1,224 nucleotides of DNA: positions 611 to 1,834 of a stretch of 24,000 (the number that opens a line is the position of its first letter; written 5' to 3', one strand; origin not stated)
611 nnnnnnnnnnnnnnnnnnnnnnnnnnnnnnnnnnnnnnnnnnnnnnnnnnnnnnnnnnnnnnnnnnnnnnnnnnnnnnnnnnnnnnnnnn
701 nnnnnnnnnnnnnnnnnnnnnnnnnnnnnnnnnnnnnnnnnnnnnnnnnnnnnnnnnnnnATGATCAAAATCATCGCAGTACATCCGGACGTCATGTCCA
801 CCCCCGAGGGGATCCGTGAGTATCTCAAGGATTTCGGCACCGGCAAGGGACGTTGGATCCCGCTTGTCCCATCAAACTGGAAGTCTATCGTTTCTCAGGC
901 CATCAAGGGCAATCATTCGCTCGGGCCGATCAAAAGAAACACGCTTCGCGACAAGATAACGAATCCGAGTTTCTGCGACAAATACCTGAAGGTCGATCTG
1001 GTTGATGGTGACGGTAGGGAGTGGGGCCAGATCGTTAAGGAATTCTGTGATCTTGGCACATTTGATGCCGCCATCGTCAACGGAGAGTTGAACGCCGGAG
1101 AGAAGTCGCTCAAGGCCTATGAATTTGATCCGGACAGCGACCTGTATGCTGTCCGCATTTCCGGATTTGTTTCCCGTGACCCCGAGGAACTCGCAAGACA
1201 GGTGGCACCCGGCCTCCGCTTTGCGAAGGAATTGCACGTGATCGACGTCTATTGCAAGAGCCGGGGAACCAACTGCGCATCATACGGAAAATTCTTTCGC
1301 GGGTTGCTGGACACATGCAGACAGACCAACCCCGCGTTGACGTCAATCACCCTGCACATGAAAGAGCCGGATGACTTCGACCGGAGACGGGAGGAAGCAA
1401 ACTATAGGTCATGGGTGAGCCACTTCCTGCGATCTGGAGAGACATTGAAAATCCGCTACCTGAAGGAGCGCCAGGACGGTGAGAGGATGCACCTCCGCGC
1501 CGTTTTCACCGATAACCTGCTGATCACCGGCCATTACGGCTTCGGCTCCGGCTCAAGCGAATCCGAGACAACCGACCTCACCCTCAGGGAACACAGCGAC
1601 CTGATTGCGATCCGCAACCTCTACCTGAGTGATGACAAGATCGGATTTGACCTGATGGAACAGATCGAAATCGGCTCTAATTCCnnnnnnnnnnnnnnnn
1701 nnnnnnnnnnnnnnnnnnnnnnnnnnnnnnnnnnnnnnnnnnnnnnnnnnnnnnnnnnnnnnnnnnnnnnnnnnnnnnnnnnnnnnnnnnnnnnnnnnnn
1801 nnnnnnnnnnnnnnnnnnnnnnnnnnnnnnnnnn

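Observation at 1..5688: ATPase + two unknowns + two-HKD PLD nuclease operon: candidate uncharacterised defence system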

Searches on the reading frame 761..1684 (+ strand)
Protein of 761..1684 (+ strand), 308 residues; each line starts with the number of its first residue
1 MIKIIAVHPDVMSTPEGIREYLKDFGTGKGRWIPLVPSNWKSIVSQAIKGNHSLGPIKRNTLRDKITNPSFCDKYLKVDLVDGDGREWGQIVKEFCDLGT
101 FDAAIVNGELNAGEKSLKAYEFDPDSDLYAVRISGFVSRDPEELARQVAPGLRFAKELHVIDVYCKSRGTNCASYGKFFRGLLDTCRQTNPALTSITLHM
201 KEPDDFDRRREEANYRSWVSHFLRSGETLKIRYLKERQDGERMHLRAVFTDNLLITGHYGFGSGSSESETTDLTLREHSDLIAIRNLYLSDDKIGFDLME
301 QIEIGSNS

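Call 4: search_protein_families(library=pfam, proteins=[window:761-1684:+], max_evalue=0.1)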
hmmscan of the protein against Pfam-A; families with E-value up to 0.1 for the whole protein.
window:761-1684:+ (308 aa): 1 family
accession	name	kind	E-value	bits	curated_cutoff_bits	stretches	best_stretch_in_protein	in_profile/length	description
PF18610.7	Peripla_BP_7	-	0.05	14.2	36.8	0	76-107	33-64/71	Periplasmic binding protein domain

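Call 5: search_protein_families(library=padloc, proteins=[window:761-1684:+], max_evalue=0.1)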
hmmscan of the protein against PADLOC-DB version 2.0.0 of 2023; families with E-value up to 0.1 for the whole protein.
window:761-1684:+ (308 aa): 0 families

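Call 6: search_protein_families(library=ncbifam, proteins=[window:761-1684:+], max_evalue=0.1)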
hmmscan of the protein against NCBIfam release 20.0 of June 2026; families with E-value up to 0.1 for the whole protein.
window:761-1684:+ (308 aa): 0 families

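Call 7: find_encoding_contigs(protein=window:761-1684:+, flank=10000, max_places=6)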
Protein window:761-1684:+ (308 aa): no gene with exactly this product is on record in the collection.

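Call 9: find_homologous_proteins(query=window:761-1684:+)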
Query window:761-1684:+ (308 aa): 26 proteins with E <= 0.001 among 764 candidates.
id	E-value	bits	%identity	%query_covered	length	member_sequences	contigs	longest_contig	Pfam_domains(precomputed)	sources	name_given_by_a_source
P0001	5.3e-208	708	100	100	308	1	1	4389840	-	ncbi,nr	ncbi:hypothetical protein HZ994_02180 [Akkermansiaceae bacterium]|nr:hypothetical protein HZ994_0218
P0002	1.2e-173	595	83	100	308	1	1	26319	-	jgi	jgi:hypothetical protein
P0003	9.9e-165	565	80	100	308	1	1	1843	-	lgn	-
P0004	3.5e-164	564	79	100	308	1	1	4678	-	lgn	-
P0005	3.0e-158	544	78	99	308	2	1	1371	-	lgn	-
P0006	3.2e-153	528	74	99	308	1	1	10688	-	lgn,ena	-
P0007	1.2e-152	526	75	99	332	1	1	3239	-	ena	-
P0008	6.4e-152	523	75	99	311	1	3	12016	-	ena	-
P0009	8.5e-127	441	63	99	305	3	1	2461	-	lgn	-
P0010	2.0e-119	417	60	99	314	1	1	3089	-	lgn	-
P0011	1.5e-118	414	60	99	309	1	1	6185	-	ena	-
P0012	1.5e-102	361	53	99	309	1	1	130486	-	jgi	jgi:hypothetical protein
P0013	9.4e-100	352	54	99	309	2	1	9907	-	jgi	jgi:hypothetical protein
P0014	1.0e-99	352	53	100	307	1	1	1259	-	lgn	-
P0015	9.2e-99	349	51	99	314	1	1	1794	-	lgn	-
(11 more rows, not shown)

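Call 12: find_encoding_contigs(protein=P0001, flank=10000, max_places=3)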
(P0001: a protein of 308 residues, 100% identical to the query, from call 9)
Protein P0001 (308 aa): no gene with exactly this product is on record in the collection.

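Call 13: find_encoding_contigs(protein=P0002, flank=10000, max_places=2)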
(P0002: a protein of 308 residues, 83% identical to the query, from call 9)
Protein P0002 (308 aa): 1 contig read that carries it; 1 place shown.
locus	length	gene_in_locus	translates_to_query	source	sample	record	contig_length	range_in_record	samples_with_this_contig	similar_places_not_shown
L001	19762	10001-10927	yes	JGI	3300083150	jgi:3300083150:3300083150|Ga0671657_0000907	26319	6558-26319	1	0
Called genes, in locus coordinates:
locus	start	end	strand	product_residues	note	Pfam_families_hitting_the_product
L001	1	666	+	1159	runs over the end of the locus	PF13643:DUF4145 (weak), PF04313:HSDR_N (faint), PF00270:DEAD, PF04851:ResIII, PF18766:SWI2_SNF2, PF00271:Helicase_C (weak), PF08463:EcoEI_R_C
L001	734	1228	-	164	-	PF11848:DUF3368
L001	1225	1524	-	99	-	PF03683:UPF0175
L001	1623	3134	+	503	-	PF12161:HsdM_N, PF02384:N6_Mtase, PF01170:UPF0020, PF07669:Eco57I (weak)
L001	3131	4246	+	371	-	PF01420:Methylase_S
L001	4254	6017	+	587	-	PF13589:HATPase_c_3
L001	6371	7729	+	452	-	PF00078:RVT_1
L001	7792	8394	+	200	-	-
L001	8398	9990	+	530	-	PF02463:SMC_N (faint), PF13175:AAA_15, PF13476:AAA_23 (weak), PF13304:AAA_21 (weak)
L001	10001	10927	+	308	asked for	-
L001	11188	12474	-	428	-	PF01408:GFO_IDH_MocA, PF22725:GFO_IDH_MocA_C3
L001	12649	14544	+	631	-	PF02705:K_trans, PF22776:K_trans_C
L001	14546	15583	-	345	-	PF10128:OpcA_G6PD_assem, PF20171:OpcA_G6PD_C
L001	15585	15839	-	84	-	PF05016:ParE_toxin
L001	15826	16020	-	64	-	-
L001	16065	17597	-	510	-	PF00479:G6PD_N, PF02781:G6PD_C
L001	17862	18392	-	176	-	-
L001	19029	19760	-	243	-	?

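Call 14: find_encoding_contigs(protein=P0012, flank=10000, max_places=2)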
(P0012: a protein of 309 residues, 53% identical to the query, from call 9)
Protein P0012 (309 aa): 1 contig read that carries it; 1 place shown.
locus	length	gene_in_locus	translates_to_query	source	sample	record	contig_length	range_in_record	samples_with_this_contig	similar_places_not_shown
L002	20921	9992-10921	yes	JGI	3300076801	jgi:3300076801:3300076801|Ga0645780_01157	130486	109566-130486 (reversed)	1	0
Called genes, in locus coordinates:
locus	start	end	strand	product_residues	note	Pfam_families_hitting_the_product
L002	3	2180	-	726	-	?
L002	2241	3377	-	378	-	PF13404:HTH_AsnC-type (weak), PF22451:NirdL-like_HTH, PF17805:AsnC_trans_reg2, PF22451:NirdL-like_HTH (weak), PF17805:AsnC_trans_reg2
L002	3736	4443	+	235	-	PF00696:AA_kinase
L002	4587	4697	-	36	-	-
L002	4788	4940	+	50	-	-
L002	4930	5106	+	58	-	-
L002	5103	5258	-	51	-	-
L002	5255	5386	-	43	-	-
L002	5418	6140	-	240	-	PF00126:HTH_1, PF03466:LysR_substrate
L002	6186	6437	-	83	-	-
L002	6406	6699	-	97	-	-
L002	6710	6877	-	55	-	-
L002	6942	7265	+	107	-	-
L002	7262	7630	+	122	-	-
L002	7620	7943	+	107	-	-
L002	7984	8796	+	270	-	PF02463:SMC_N (weak), PF13175:AAA_15, PF13476:AAA_23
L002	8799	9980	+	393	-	PF13304:AAA_21, PF13175:AAA_15 (weak)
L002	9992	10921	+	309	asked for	-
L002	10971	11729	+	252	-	-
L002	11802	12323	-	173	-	PF13508:Acetyltransf_7 (weak)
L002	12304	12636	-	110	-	PF08681:TacA1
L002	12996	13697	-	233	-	-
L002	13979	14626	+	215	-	-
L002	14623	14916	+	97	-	-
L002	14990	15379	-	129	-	PF15919:HicB_lk_antitox, PF15970:HicB-like_2, PF07878:RHH_5 (weak)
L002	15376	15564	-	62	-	PF07927:HicA_toxin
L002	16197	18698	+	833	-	PF18998:Flg_new_2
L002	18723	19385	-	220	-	-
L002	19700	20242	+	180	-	PF05524:PEP-utilisers_N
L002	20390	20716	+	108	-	PF02896:PEP-utilizers_C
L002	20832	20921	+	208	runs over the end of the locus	PF02896:PEP-utilizers_C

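Call 28: predict_structure(alignment_id=A2)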
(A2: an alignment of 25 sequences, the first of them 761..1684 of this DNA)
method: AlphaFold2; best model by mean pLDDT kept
length: 308 residues; sequences in the alignment: 25
mean_pLDDT: 72.5   pTM: 0.71
mean pLDDT of the five models: 72.5, 66.7, 66.0, 65.8, 62.7
residues with pLDDT >= 90: 48; 70-90: 123; 50-70: 112; < 50: 25
segments of 3 or more residues with pLDDT < 50: 19-30, 80-83, 260-265
pLDDT, mean of each block of 10 residues (from residue 1): 62 53 42 61 70 76 66 53 57 68 64 60 61 69 79 85 81 86 87 91 92 91 92 85 77 71 47 74 85 78 84
secondary structure, 60 per line:
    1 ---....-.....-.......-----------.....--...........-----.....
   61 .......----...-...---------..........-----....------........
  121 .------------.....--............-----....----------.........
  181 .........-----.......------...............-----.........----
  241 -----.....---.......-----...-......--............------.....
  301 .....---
elements in order: E4-7 H9-13 H15-21 E33-37 H40-50 H56-67 E76-78 H88-97 E103-106 E116-118 E134-138 H141-152 E158-161 H172-189 E195-201 H208-222 E228-236 E246-250 E254-260 E270-275 H278-289 E296-305

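Call 33: search_protein_families(library=padloc, proteins=[L001:8398-9987:+, L001:6371-7726:+, L001:7792-8391:+], max_evalue=0.01)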
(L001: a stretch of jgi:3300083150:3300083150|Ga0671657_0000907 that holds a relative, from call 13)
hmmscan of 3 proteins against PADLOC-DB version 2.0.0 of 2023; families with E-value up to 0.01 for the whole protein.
L001:8398-9987:+ (530 aa): 89 families (the best 25 are shown)
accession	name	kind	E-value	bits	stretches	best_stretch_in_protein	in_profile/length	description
PDLC04707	PDC-M55A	-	8.8e-41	138.2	2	389-528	272-405/421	-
PDLC03878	NsnB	-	1.8e-40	137.8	2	380-525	199-335/345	-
PDLC04148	HEC-03B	-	1.2e-32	111.5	2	269-528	213-440/458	-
PDLC02979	AriA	-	2.1e-19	68.5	2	1-49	1-50/373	-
PDLC04178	HEC-01A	-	1.8e-13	48.3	1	3-57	9-62/399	-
PDLC02980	AriA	-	3.5e-13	48.2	2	371-460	214-302/304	-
PDLC04176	HEC-01A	-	1.1e-12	46.1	2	1-52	1-52/371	-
PDLC00069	GajA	-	6.7e-12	42.6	2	412-460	332-380/687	AAA ATPase domain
PDLC02358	Old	-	4.8e-11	40.2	1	3-46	4-46/578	Old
PDLC04180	HEC-01A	-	9.9e-11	39.4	2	1-49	1-48/382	-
PDLC04175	HEC-01A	-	1.1e-10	39.1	1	3-53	6-55/363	-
PDLC00070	GajA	-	1.2e-10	38.7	2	414-460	290-336/596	AAA ATPase domain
PDLC00077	GajA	-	3.3e-10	37.2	2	415-461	334-380/616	AAA ATPase domain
PDLC02915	ATPase-Toprim_I-B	-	7.4e-10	36.2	1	1-52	1-51/623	-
PDLC00067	GajA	-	1.7e-09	34.8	1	3-44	5-45/604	AAA ATPase domain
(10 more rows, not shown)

L001:6371-7726:+ (452 aa): 73 families (the best 25 are shown)
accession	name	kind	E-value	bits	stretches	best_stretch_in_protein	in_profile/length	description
PDLC02173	Drt2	-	4.2e-146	485.4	1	7-448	7-424/425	-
PDLC03757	Drt2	-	1.1e-141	471.3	1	10-448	80-465/502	DRT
PDLC03754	RT_UG17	-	2.1e-20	71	1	229-373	180-304/429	DRT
PDLC01136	RT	-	6e-18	63.2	1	227-307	176-243/263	RT (reverse transcriptase)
PDLC03768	Drt3a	-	1.6e-17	62.1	1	227-356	180-271/411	DRT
PDLC03778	RT_UG39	-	1.1e-15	55.7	1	141-287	207-344/541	DRT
PDLC02175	Drt3a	-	1.6e-15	55.3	1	228-344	155-264/417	-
PDLC01607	RT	-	2.4e-14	51.8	1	124-338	33-160/161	"CAS-I,CAS-II,CAS-III,CAS-IV,CAS-V,CAS-VI; acquisition_associated"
PDLC03775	RT_UG36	-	2.6e-14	51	1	225-309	192-267/557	DRT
PDLC03764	RT_UG26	-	9.4e-13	45.7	1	232-378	185-312/398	DRT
PDLC03766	Drt9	-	6.8e-12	42.9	1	130-306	154-276/488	DRT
PDLC02944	RT_III-A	-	7.7e-12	43.1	1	234-306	205-281/597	-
PDLC02946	RT_III-A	-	7.7e-12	43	1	233-307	170-243/330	-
PDLC03756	RT_UG19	-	1.1e-11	42.6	1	230-278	199-243/562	DRT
PDLC02174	Drt3a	-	1.5e-11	42.2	1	231-340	159-254/403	-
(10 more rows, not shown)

L001:7792-8391:+ (200 aa): 0 families

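Call 34: fold_search(model_id=the predicted structure, library=pdb)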
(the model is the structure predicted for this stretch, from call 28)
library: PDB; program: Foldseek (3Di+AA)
matches with E <= 10: 1296; with E <= 0.001: 17
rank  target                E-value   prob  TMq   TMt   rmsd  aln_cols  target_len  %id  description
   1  6ehi_B                8.4e-05  1.00  0.31  0.52   6.5       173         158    9  NucT from Helicobacter pylori (released 2018-01-17)
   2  5bqt_A                1.8e-04  1.00  0.28  0.32   6.8       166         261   11  Structure of TrmBL2, an archaeal chromatin protein, shows a novel mode of DNA binding. (released 2015-09-02)
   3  5bpi_C                2.2e-04  1.00  0.28  0.32   5.9       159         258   11  Structure of TrmBL2, an archaeal chromatin protein, shows a novel mode of DNA binding. (released 2015-09-02)
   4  7wu1_E                2.2e-04  1.00  0.34  0.21   9.6       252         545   10  Crystal structure of phospholipase D from Moritella sp. JT01 (released 2023-02-08)
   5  1v0v                  2.2e-04  1.00  0.26  0.18   7.2       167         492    8  Phospholipase D from Streptomyces sp. strain PMF soaked with the substrate dibutyrylphosphatidylcholine. (released 2004-06-03)
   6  7wu1_B                2.8e-04  1.00  0.32  0.20   9.9       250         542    9  Crystal structure of phospholipase D from Moritella sp. JT01 (released 2023-02-08)
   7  4a5z_A                3.2e-04  1.00  0.31  0.55   5.2       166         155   14  Structures of MITD1 (released 2012-11-14)
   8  5bpi_D                3.2e-04  1.00  0.29  0.33   6.5       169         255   11  Structure of TrmBL2, an archaeal chromatin protein, shows a novel mode of DNA binding. (released 2015-09-02)
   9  2ymb_A                4.0e-04  1.00  0.27  0.46   6.5       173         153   16  Structures of MITD1 (released 2012-10-24)
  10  4a5z_B                4.3e-04  1.00  0.31  0.55   5.1       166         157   14  Structures of MITD1 (released 2012-11-14)
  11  5bpd_C                4.8e-04  1.00  0.27  0.31   6.5       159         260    8  Structure of TrmBL2, an archaeal chromatin protein, shows a novel mode of DNA binding. (released 2015-09-02)
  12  6m81_A                5.8e-04  0.66  0.15  0.17  13.6       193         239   11  Crystal structure of TylM1 Y14F bound to SAH and dTDP-phenol (released 2019-03-13)
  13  6m81_C                7.8e-04  0.63  0.15  0.17  13.5       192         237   10  Crystal structure of TylM1 Y14F bound to SAH and dTDP-phenol (released 2019-03-13)
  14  6m83                  7.8e-04  0.63  0.15  0.17  13.4       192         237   11  Crystal structure of TylM1 S120A bound to SAH and dTDP-phenol (released 2019-03-13)
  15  8yr5_C                9.4e-04  1.00  0.32  0.24   6.4       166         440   10  Crystal structure of E. coli phosphatidylserine synthase in apo state (released 2024-11-20)
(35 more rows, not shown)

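Call 56: find_related_loci(query=A2, collection=metagenome_contigs, flank=8000)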
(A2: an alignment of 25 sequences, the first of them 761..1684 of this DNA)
Query A2 (308 aa) in metagenome_contigs; peptide patterns used: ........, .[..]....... (x = any residue, [..] = any of these).
58 stretches matched a pattern, but none encodes a relative of the query by tblastn (E <= 1e-3).

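Call 57: search_solved_structures(query=A2, max_evalue=10)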
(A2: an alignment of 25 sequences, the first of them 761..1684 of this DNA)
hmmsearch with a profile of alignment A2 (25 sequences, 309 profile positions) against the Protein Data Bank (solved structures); distinct sequences matched with E-value up to 10: 5.
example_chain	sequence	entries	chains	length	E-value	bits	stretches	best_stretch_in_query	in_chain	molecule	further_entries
9eq2_A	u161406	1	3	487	0.0099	18.2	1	86-169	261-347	RuvB-like protein 1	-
9g6k_Ll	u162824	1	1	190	0.32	13.3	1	163-205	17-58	Large ribosomal subunit protein mL43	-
9i05_AB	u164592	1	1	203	0.37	13.1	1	163-205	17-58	Large ribosomal subunit protein mL43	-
5cxk_A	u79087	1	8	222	0.59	12.4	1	251-292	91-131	Carbonic anhydrase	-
1i6o_A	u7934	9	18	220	1.3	11.3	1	251-292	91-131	CARBONIC ANHYDRASE | Protein yadF | Carbonic anhydrase 2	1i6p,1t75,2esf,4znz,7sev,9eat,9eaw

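Call 59: find_encoding_contigs(protein=P0008, flank=10000, max_places=3)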
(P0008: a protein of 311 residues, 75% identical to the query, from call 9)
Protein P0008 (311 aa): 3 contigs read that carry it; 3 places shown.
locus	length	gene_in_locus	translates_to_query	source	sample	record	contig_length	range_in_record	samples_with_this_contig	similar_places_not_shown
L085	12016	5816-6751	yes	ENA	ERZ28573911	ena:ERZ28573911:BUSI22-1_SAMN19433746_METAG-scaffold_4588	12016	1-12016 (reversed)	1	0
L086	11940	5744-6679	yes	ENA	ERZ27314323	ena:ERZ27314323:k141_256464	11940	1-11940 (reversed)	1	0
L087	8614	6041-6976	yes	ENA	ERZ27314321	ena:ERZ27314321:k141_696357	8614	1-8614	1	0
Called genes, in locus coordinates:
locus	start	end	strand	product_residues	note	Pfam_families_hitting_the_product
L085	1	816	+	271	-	?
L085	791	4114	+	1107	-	PF00270:DEAD, PF04851:ResIII, PF18766:SWI2_SNF2, PF00271:Helicase_C (weak)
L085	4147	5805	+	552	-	PF13175:AAA_15, PF13476:AAA_23 (weak), PF13304:AAA_21 (weak), PF13175:AAA_15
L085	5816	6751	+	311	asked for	-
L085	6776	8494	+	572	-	PF03235:GmrSD_N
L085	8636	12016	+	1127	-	?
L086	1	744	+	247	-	?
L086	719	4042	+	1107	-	PF00270:DEAD, PF04851:ResIII, PF18766:SWI2_SNF2, PF00271:Helicase_C (weak)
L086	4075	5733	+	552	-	PF13175:AAA_15, PF13476:AAA_23 (weak), PF13304:AAA_21 (weak), PF13175:AAA_15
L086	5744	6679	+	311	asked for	-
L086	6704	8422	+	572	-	PF03235:GmrSD_N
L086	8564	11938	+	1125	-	?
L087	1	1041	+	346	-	?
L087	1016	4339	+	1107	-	PF00270:DEAD, PF04851:ResIII, PF18766:SWI2_SNF2, PF00271:Helicase_C (weak)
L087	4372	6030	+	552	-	PF13175:AAA_15, PF13476:AAA_23 (weak), PF13304:AAA_21, PF13175:AAA_15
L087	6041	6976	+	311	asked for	-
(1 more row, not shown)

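Call 60: find_encoding_contigs(protein=P0006, flank=10000, max_places=2)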
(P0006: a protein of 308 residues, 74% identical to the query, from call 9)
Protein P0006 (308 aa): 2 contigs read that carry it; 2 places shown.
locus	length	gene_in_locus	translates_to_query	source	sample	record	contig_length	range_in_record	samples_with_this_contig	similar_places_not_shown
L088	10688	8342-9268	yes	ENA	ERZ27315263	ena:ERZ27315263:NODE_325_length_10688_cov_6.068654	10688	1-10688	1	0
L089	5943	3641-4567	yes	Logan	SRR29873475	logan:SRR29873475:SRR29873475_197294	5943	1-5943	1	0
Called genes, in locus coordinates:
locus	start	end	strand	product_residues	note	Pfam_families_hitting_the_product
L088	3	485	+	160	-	?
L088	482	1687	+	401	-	PF01420:Methylase_S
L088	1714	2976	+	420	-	-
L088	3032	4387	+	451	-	-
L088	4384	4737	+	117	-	-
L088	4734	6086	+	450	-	PF00078:RVT_1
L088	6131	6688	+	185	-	-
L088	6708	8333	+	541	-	PF13175:AAA_15, PF13476:AAA_23 (weak), PF13304:AAA_21 (weak), PF13175:AAA_15 (weak)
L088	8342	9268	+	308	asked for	-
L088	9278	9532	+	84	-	-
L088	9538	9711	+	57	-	-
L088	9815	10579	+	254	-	PF01844:HNH (faint)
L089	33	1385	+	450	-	PF00078:RVT_1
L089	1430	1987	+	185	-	-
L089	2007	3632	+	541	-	PF13175:AAA_15, PF13476:AAA_23 (weak), PF13304:AAA_21 (weak), PF13175:AAA_15 (weak)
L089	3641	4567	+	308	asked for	-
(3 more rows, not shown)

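Call 61: find_encoding_contigs(protein=P0013, flank=10000, max_places=2)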
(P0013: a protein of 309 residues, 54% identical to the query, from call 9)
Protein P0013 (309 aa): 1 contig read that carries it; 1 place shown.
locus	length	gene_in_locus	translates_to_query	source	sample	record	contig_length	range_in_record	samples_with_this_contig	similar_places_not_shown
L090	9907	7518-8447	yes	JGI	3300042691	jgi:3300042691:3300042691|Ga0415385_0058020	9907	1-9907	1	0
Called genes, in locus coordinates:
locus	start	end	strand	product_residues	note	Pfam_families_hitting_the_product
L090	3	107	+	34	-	?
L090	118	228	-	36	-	-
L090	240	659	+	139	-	PF02810:SEC-C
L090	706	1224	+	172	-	PF13091:PLDc_2, PF00614:PLDc (weak)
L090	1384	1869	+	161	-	-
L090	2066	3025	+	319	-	PF13280:WYL, PF25583:WCX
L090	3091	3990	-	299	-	PF00126:HTH_1, PF03466:LysR_substrate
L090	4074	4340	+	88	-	-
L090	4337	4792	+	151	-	-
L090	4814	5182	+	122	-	-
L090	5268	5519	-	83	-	-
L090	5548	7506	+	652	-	PF02463:SMC_N (weak), PF13175:AAA_15, PF13476:AAA_23, PF13555:AAA_29 (weak), PF13304:AAA_21 (faint)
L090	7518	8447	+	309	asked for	-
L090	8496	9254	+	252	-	-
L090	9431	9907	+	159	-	?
